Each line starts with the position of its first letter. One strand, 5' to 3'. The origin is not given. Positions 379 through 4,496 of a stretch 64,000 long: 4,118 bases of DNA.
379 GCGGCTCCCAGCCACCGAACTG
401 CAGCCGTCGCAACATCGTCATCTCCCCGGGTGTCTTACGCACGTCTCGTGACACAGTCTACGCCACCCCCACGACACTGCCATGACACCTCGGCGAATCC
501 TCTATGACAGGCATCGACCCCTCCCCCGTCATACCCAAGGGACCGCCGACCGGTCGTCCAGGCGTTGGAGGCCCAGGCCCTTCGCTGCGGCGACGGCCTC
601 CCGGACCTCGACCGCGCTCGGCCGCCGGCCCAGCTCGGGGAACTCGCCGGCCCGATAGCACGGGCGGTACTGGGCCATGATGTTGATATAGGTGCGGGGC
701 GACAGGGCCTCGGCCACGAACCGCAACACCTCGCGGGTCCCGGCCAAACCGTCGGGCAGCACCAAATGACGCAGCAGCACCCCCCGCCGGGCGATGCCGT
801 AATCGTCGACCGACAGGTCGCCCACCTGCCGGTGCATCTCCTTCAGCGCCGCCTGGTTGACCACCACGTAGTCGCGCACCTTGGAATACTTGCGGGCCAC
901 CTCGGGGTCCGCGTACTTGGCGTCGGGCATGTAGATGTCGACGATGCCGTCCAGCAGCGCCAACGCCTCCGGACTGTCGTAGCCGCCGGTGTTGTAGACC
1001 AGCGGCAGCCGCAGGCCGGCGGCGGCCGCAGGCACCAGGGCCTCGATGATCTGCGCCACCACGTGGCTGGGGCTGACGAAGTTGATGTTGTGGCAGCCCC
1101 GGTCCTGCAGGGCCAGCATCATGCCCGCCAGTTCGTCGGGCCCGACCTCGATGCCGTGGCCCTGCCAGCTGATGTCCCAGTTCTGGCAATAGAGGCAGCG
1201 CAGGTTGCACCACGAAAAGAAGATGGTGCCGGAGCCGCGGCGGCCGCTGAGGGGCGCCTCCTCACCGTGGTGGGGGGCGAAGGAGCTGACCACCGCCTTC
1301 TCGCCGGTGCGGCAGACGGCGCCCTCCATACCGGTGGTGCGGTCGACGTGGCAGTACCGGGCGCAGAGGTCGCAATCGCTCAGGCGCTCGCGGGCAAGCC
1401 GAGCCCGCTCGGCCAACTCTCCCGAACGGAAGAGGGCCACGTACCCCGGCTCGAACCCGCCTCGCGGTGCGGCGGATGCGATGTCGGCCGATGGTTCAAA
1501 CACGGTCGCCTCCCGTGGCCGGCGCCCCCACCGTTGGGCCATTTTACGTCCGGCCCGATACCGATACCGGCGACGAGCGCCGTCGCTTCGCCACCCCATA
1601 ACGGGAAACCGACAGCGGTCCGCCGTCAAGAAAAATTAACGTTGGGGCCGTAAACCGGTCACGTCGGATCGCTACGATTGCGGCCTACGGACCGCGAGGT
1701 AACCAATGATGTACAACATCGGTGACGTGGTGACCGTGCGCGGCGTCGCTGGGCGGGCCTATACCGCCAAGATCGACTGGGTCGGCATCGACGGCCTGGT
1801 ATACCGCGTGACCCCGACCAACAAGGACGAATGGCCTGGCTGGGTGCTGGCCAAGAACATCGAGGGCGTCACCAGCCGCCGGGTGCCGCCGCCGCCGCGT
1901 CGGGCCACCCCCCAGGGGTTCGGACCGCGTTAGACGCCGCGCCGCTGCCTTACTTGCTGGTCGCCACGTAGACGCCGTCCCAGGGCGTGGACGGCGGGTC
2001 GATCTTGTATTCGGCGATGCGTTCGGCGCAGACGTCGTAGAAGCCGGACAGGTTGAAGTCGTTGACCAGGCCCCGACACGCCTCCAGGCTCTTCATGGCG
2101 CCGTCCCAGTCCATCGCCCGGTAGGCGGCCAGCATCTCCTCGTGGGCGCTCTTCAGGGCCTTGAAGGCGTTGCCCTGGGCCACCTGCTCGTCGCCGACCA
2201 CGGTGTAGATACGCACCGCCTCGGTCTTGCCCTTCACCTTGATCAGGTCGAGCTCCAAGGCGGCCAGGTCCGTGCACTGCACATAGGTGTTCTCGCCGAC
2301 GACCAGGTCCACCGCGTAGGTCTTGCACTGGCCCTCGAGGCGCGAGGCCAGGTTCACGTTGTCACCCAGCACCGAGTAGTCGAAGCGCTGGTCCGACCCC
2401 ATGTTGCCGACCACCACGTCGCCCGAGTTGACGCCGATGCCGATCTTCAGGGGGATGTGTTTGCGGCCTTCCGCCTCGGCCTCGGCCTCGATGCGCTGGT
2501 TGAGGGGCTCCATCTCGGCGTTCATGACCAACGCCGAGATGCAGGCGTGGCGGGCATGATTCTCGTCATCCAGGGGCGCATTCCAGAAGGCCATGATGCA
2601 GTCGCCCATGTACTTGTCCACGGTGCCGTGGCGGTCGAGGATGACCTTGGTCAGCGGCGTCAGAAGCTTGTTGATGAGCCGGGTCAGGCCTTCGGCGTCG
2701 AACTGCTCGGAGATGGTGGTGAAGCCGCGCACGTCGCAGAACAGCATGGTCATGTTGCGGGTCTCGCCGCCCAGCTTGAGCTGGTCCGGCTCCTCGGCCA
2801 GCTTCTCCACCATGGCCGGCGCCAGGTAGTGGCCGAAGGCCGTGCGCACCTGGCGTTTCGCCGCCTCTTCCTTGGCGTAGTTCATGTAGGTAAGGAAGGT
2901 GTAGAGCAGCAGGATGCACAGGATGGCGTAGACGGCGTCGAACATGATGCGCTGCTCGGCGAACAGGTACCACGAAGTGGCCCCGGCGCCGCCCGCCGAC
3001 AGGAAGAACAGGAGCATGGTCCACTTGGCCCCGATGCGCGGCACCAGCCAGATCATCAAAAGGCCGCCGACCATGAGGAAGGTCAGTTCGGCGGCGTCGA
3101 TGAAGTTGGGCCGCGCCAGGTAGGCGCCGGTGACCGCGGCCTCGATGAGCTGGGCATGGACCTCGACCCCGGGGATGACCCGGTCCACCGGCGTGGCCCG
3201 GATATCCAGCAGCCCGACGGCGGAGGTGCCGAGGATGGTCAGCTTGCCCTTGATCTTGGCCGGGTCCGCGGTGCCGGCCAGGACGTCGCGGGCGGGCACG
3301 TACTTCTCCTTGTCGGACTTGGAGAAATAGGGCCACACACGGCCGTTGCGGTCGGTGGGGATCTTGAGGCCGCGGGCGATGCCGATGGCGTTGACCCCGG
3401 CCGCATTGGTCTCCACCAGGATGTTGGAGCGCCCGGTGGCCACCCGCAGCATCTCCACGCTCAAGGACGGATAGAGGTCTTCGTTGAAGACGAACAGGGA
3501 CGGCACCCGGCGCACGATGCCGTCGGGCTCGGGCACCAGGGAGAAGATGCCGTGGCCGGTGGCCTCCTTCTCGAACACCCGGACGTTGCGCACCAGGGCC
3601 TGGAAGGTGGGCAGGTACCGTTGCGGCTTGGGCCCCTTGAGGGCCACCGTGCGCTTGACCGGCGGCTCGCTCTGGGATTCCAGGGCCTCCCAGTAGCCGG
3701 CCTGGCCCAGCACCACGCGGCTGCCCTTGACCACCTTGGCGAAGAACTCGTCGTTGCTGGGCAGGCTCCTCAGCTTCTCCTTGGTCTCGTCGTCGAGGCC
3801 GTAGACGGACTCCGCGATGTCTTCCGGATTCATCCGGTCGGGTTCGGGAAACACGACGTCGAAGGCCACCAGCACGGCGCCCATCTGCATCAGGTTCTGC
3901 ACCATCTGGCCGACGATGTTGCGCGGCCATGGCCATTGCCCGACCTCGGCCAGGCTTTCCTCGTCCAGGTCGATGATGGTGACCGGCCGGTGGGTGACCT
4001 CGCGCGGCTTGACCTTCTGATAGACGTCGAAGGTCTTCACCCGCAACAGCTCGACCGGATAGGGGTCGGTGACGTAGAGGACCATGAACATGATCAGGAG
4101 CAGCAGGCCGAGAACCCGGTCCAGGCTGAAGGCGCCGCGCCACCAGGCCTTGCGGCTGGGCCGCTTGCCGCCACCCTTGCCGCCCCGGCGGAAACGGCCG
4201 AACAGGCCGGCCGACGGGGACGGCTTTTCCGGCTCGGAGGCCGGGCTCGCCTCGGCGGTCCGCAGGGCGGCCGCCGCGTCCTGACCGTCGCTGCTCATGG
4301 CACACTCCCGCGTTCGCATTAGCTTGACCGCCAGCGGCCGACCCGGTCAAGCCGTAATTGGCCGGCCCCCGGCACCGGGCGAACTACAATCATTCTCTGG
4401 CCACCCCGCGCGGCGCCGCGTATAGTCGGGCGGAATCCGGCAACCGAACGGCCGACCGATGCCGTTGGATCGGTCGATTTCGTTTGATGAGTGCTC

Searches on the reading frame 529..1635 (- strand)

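Call 22: search_protein_families(library=pfam, proteins=[window:529-1635:-], max_evalue=0.000001)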
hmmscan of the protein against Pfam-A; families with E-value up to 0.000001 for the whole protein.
window:529-1635:- (368 aa): 1 family
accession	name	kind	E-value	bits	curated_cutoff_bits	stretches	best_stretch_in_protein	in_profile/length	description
PF04055.27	Radical_SAM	-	2e-10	41.5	29.5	1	138-251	2-121/166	Radical SAM superfamily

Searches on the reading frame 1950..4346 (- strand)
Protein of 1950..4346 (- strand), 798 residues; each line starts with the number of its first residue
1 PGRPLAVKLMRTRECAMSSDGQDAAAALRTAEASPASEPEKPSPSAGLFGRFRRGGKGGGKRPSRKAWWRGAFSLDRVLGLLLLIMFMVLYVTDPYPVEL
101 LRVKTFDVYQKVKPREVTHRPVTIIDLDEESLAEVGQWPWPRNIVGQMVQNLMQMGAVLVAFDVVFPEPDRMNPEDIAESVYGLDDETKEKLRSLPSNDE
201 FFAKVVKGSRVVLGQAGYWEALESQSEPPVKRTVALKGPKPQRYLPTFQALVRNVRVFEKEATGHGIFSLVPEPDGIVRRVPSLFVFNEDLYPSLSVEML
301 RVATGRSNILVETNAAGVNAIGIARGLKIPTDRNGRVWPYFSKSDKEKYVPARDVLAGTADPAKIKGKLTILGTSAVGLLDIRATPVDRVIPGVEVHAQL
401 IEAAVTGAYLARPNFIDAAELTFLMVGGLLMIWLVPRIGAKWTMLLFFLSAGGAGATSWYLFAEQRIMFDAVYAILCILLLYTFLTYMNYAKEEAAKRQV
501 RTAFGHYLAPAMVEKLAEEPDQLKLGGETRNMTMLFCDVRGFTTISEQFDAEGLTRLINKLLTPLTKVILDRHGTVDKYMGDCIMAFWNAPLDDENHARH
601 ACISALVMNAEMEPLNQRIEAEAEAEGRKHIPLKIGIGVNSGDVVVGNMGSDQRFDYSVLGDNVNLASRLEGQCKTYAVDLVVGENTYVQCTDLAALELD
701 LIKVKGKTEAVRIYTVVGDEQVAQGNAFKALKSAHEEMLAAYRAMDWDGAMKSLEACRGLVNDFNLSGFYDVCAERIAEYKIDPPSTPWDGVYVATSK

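Call 22: search_protein_families(library=pfam, proteins=[window:1950-4346:-], max_evalue=0.000001)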
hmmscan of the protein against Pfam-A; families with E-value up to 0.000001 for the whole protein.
window:1950-4346:- (798 aa): 2 families
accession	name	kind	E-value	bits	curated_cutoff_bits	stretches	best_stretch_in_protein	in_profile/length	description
PF05226.16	CHASE2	-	4.1e-51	174.5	26.3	1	87-427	6-254/257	CHASE2 domain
PF00211.25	Guanylate_cyc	-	1.2e-19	71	21.9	1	529-714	6-179/183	Adenylate and Guanylate cyclase catalytic domain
